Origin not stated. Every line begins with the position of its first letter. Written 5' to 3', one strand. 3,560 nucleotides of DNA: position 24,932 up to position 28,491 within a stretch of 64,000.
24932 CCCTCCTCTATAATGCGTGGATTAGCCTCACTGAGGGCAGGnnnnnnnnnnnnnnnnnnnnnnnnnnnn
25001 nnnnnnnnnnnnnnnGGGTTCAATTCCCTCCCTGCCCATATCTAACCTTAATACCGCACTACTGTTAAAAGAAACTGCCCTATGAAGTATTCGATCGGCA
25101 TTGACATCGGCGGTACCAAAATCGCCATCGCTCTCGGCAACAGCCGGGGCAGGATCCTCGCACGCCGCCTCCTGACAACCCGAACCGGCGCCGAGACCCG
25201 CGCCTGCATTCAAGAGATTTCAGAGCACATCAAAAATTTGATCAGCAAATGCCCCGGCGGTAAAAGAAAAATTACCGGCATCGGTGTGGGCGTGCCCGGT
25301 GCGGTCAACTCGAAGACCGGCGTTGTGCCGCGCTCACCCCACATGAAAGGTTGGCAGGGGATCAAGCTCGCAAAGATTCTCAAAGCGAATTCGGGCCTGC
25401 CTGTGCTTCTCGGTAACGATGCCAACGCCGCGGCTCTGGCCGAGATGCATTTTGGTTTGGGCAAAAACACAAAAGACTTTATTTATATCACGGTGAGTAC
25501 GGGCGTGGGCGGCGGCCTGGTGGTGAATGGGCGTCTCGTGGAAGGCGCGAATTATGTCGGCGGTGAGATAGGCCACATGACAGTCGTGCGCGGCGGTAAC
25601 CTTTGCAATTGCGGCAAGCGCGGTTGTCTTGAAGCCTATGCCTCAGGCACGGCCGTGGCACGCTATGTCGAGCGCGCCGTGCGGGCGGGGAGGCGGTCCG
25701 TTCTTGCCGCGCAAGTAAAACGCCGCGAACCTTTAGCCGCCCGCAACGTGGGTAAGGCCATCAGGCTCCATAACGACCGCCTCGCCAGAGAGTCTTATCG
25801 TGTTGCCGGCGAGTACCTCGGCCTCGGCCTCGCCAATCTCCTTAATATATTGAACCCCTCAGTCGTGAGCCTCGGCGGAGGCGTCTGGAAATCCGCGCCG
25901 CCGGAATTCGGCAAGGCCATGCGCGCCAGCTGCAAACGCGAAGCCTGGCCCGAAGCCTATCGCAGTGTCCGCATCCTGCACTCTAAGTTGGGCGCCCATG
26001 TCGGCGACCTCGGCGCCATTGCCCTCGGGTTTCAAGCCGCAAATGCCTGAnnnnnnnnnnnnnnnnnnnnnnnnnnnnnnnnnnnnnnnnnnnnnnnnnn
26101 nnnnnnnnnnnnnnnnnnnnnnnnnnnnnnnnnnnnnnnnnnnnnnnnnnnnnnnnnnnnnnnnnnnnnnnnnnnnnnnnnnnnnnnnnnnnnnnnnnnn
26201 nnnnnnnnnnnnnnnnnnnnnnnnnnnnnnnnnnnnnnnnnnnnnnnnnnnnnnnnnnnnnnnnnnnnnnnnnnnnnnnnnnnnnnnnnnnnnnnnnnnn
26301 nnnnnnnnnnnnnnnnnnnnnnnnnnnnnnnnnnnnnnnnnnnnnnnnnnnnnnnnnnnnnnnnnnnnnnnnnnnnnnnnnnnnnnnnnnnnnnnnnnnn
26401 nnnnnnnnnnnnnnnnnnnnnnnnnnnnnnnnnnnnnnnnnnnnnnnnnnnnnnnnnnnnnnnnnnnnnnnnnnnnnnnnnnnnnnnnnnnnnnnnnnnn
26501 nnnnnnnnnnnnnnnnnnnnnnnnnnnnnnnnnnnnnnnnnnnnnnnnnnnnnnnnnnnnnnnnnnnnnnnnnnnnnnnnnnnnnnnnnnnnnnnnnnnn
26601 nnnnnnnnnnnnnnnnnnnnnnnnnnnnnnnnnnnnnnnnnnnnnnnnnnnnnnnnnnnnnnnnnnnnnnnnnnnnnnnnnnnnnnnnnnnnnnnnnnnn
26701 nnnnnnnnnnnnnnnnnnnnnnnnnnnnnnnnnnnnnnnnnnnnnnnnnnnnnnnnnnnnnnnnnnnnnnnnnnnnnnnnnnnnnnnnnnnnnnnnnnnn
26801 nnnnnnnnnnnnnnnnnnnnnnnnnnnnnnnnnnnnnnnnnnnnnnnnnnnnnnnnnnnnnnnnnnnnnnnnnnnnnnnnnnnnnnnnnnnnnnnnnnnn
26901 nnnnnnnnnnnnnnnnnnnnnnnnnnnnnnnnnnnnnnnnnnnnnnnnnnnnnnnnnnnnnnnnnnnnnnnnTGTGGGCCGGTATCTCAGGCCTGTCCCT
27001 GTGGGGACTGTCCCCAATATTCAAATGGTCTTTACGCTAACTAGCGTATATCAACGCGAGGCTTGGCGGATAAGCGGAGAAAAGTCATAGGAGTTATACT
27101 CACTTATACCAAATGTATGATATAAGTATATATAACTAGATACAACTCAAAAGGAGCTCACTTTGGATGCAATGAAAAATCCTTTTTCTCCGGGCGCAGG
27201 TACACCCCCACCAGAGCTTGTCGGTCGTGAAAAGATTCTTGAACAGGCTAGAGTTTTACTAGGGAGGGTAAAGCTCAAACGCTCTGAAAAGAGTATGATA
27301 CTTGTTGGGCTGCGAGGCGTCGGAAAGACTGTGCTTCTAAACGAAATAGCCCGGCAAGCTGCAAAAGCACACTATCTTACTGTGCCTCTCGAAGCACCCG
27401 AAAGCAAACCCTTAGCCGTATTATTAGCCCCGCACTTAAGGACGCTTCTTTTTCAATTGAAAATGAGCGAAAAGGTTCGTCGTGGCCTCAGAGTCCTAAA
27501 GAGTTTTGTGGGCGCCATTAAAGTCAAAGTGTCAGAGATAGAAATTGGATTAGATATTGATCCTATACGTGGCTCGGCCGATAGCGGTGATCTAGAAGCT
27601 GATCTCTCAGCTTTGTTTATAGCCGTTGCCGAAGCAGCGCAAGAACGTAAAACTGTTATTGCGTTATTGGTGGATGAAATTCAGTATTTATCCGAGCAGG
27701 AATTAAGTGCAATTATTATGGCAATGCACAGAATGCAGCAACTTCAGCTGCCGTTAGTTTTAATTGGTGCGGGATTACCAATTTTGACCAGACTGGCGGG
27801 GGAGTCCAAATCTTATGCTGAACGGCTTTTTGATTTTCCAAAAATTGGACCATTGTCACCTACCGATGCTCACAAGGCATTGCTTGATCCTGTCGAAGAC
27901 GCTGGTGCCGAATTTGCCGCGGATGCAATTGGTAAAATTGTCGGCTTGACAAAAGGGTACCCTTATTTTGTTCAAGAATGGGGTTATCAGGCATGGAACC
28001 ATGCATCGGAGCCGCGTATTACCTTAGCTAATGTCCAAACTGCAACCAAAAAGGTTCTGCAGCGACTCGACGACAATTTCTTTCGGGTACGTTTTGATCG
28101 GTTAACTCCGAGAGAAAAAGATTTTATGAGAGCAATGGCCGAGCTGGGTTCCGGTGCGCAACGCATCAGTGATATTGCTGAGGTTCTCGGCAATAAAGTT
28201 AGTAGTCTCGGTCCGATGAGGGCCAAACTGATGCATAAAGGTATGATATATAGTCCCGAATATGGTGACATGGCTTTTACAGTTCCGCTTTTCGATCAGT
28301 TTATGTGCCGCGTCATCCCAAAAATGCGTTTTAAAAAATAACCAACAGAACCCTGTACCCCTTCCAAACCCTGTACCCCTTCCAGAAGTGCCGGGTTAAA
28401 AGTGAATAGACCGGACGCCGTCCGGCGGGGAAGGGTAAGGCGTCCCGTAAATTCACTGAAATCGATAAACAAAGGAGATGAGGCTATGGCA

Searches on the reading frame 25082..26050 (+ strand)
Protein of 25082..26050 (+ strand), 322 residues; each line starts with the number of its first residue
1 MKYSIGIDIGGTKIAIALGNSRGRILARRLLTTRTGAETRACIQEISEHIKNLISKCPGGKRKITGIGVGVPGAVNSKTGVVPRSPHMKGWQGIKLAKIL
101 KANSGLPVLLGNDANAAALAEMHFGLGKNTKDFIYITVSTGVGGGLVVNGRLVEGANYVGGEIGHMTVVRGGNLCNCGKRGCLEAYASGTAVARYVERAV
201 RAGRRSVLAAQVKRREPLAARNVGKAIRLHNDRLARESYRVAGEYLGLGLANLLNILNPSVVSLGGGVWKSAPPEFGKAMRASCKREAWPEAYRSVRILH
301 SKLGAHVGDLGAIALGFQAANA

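Call 11: search_protein_families(library=pfam, proteins=[window:25082-26050:+], max_evalue=0.01)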
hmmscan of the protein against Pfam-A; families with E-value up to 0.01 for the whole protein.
window:25082-26050:+ (322 aa): 2 families
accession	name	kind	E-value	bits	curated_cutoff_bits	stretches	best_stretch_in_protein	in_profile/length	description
PF00480.26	ROK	-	1.3e-65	222.3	22.9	1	5-315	2-290/294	ROK family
PF01869.26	BcrAD_BadFG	-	0.003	17.6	31.5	1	5-74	1-72/271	BadF/BadG/BcrA/BcrD ATPase family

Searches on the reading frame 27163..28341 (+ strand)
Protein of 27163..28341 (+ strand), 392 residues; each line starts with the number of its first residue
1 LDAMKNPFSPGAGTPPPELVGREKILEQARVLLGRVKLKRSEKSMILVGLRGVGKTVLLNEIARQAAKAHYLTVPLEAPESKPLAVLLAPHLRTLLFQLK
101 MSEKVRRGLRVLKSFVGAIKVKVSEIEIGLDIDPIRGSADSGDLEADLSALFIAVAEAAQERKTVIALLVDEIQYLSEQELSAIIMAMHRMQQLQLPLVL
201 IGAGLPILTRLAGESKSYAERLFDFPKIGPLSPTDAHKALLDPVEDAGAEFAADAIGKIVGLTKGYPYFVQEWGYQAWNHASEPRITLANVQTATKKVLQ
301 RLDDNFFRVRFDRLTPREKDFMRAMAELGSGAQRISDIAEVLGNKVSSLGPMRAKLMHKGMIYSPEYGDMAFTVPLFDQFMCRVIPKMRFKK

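Call 11: search_protein_families(library=pfam, proteins=[window:27163-28341:+], max_evalue=0.01)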
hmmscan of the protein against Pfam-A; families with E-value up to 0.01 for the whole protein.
window:27163-28341:+ (392 aa): 9 families
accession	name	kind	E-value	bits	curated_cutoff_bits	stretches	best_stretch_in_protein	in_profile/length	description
PF13191.12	AAA_16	-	5.3e-18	66.5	32.6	1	18-201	1-167/167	AAA ATPase domain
PF13401.12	AAA_22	-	7.2e-11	42.9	27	1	41-203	4-123/130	AAA domain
PF13173.12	AAA_14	-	7e-07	29.7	27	1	42-85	2-46/129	AAA domain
PF00004.35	AAA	-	0.00022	22.1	21.2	1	45-203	1-107/131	ATPase family associated with various cellular activities (AAA)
PF01637.24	ATPase_2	-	0.00026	21.3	33.2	1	45-177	23-123/225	ATPase domain predominantly from Archaea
PF25201.1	nSTAND6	-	0.00066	20.2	27.7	1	20-76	2-52/148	Novel STAND NTPase 6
PF13604.12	AAA_30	-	0.0024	18.1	27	0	39-88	15-63/191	AAA domain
PF10236.15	DAP3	-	0.0038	16.9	23.1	1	32-80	14-61/311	Mitochondrial ribosomal death-associated protein 3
PF13245.12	AAA_19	-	0.0043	17.7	25.1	0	39-199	8-121/134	AAA domain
